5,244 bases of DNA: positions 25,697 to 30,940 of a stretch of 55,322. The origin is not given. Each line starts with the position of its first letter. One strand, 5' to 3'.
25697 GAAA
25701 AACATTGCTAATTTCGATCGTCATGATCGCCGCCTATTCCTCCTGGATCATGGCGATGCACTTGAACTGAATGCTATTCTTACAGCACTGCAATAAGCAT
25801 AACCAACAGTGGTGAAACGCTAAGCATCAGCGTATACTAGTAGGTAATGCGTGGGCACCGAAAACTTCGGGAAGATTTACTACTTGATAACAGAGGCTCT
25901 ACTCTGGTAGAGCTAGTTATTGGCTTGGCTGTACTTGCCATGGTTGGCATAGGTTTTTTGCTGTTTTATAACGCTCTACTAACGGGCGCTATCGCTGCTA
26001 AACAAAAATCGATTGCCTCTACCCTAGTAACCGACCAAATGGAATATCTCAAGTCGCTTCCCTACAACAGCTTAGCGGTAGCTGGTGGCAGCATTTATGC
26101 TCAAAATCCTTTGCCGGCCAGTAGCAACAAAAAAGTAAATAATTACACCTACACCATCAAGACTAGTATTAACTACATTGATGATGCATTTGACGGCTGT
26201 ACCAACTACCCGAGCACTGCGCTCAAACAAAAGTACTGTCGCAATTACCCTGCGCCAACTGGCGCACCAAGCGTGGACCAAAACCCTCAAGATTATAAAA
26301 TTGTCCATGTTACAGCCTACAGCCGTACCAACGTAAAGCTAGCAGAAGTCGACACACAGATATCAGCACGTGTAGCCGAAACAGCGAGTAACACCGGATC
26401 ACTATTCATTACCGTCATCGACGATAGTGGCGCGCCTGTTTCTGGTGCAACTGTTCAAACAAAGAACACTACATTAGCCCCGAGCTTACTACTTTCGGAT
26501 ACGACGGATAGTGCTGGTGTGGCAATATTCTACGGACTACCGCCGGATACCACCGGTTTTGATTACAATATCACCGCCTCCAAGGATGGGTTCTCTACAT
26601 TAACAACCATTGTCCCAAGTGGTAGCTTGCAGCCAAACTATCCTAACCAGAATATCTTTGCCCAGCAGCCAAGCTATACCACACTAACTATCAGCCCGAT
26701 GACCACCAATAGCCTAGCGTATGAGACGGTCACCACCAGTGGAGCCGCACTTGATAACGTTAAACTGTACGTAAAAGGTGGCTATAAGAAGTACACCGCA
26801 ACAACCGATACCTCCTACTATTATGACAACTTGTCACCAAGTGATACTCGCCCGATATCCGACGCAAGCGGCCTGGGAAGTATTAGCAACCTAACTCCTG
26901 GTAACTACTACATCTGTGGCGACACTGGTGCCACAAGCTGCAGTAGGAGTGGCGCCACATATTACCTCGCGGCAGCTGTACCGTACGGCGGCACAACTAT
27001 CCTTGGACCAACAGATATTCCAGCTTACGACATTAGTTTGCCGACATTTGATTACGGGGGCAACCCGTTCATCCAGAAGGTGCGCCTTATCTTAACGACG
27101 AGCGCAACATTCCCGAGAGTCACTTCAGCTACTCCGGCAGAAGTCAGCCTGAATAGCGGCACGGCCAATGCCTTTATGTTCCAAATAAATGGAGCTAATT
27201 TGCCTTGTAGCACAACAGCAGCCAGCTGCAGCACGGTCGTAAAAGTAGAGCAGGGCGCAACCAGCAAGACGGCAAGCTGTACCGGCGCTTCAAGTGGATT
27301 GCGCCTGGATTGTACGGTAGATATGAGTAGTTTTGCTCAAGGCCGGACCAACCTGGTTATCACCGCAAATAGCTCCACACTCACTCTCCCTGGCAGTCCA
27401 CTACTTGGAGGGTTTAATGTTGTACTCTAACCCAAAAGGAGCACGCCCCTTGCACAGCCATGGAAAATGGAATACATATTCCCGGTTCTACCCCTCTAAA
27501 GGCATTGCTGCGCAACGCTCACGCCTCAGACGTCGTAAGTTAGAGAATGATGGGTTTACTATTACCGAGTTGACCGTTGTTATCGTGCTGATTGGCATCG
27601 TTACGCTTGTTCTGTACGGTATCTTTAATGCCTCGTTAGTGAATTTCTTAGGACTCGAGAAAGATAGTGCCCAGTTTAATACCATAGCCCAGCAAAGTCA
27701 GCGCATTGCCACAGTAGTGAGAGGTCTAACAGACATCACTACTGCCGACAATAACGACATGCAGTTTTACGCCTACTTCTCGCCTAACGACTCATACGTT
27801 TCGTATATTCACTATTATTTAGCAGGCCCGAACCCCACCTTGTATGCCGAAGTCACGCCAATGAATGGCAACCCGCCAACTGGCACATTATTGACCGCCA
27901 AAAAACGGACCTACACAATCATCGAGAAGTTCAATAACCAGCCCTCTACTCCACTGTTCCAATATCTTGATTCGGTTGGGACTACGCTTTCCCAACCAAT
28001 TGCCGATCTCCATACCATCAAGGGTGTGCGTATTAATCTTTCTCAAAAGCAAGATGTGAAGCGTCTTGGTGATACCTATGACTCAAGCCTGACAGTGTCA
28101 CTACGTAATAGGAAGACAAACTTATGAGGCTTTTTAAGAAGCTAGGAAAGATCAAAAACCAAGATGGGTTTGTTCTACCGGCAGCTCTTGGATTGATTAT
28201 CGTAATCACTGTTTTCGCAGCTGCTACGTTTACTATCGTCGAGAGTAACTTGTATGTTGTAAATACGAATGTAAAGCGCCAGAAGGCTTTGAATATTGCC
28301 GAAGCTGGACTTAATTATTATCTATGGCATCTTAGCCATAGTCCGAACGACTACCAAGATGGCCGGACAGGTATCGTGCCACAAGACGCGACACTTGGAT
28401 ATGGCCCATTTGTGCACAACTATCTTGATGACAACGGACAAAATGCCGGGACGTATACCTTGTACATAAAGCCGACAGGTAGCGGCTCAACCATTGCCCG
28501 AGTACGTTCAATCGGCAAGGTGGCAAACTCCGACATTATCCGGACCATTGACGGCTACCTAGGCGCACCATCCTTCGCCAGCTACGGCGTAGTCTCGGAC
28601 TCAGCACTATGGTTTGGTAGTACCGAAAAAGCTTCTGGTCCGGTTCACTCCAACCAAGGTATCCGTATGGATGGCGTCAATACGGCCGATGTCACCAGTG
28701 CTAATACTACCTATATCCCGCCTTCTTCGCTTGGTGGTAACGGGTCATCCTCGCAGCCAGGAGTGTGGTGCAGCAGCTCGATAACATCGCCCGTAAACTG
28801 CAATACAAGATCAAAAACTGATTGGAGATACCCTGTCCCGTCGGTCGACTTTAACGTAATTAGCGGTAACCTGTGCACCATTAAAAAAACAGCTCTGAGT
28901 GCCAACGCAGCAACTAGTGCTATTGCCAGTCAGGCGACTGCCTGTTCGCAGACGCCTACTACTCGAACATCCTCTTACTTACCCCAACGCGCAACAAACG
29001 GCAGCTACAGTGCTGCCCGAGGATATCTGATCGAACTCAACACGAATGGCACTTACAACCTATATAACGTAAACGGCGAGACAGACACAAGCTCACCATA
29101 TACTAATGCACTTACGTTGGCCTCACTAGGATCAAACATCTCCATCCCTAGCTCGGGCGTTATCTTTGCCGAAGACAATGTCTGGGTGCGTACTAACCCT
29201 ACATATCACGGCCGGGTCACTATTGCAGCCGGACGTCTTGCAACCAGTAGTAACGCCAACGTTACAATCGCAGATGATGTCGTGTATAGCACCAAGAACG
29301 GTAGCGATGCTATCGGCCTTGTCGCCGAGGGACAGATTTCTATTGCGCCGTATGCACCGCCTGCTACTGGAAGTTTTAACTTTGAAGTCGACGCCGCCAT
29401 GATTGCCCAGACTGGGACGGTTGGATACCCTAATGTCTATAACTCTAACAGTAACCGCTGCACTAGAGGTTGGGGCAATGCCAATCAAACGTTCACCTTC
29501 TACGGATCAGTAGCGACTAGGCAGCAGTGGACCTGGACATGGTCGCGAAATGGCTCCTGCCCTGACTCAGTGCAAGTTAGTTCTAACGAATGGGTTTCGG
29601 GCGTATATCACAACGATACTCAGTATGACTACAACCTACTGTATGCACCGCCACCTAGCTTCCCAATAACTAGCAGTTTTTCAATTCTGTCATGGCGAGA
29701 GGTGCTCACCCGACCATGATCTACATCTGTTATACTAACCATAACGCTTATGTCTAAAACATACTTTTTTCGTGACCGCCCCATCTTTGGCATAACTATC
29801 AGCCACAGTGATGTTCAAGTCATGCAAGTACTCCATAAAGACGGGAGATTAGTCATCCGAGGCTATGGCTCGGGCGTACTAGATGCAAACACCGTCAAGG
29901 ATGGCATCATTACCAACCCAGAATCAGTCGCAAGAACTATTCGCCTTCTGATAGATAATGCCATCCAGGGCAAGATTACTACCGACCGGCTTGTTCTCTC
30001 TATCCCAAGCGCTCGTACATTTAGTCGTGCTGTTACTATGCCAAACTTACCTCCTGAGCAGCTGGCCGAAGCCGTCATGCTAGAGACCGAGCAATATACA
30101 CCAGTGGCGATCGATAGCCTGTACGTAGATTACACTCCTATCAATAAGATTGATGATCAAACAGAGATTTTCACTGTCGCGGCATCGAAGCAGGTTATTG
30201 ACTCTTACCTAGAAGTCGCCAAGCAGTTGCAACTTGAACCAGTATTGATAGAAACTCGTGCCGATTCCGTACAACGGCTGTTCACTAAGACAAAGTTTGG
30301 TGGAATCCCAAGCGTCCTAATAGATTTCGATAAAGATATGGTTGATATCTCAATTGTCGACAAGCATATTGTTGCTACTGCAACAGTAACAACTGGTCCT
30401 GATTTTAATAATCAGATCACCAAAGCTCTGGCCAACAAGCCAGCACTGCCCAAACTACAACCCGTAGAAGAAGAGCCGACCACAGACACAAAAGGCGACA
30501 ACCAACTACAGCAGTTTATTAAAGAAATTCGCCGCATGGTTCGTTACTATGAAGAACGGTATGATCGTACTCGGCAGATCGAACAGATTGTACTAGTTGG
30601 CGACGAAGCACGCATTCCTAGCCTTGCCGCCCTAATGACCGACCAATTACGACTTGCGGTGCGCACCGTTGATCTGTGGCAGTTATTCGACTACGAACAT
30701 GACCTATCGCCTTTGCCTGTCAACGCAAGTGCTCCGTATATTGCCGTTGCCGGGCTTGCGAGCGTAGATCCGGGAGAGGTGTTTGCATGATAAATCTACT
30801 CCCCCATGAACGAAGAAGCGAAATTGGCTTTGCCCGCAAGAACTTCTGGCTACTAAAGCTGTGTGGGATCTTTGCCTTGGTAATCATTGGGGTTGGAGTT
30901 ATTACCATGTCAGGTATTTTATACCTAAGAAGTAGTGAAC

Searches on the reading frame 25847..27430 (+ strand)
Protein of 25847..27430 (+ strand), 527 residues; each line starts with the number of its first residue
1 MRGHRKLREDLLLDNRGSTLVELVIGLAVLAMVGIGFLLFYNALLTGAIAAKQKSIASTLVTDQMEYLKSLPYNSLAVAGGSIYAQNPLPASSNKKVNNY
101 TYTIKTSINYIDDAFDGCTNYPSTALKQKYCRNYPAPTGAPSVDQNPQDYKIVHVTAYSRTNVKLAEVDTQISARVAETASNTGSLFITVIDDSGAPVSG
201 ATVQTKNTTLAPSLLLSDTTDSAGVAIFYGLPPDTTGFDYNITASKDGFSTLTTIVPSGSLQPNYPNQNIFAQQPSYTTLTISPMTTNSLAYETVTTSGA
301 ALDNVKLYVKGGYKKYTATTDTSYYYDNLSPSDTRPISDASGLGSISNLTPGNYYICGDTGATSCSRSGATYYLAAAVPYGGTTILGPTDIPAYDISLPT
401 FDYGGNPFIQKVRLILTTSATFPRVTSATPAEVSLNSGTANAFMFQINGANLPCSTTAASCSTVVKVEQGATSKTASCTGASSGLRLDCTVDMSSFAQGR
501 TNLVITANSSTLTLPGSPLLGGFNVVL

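Call 64: search_protein_families(library=pfam, proteins=[window:25847-27430:+], max_evalue=0.001)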
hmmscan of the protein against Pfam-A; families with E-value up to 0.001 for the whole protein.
window:25847-27430:+ (527 aa): 2 families
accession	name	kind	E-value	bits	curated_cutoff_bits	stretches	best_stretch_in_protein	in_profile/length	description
PF13620.12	CarboxypepD_reg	-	6.1e-09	36.6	32.3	1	189-254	5-64/82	Carboxypeptidase regulatory-like domain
PF24107.1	DUF7382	-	0.00018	21.8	27.4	1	167-226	5-62/65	Domain of unknown function (DUF7382)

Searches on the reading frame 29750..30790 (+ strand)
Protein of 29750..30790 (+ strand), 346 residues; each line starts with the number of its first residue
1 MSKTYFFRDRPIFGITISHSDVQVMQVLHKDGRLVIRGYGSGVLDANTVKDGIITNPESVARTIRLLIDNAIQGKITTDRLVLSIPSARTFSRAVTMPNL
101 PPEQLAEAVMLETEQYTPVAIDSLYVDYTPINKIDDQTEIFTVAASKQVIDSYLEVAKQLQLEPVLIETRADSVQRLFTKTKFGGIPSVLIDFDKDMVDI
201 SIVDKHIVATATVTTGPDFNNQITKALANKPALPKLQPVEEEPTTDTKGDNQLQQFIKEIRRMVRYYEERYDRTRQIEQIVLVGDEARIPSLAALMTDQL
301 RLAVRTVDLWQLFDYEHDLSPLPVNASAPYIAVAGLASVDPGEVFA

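Call 64: search_protein_families(library=pfam, proteins=[window:29750-30790:+], max_evalue=0.001)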
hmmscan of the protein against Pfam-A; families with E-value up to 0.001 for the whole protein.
window:29750-30790:+ (346 aa): 1 family
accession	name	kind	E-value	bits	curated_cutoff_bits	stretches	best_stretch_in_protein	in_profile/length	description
PF11104.14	PilM_2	-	2e-22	80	27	2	14-176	1-164/340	Type IV pilus assembly protein PilM;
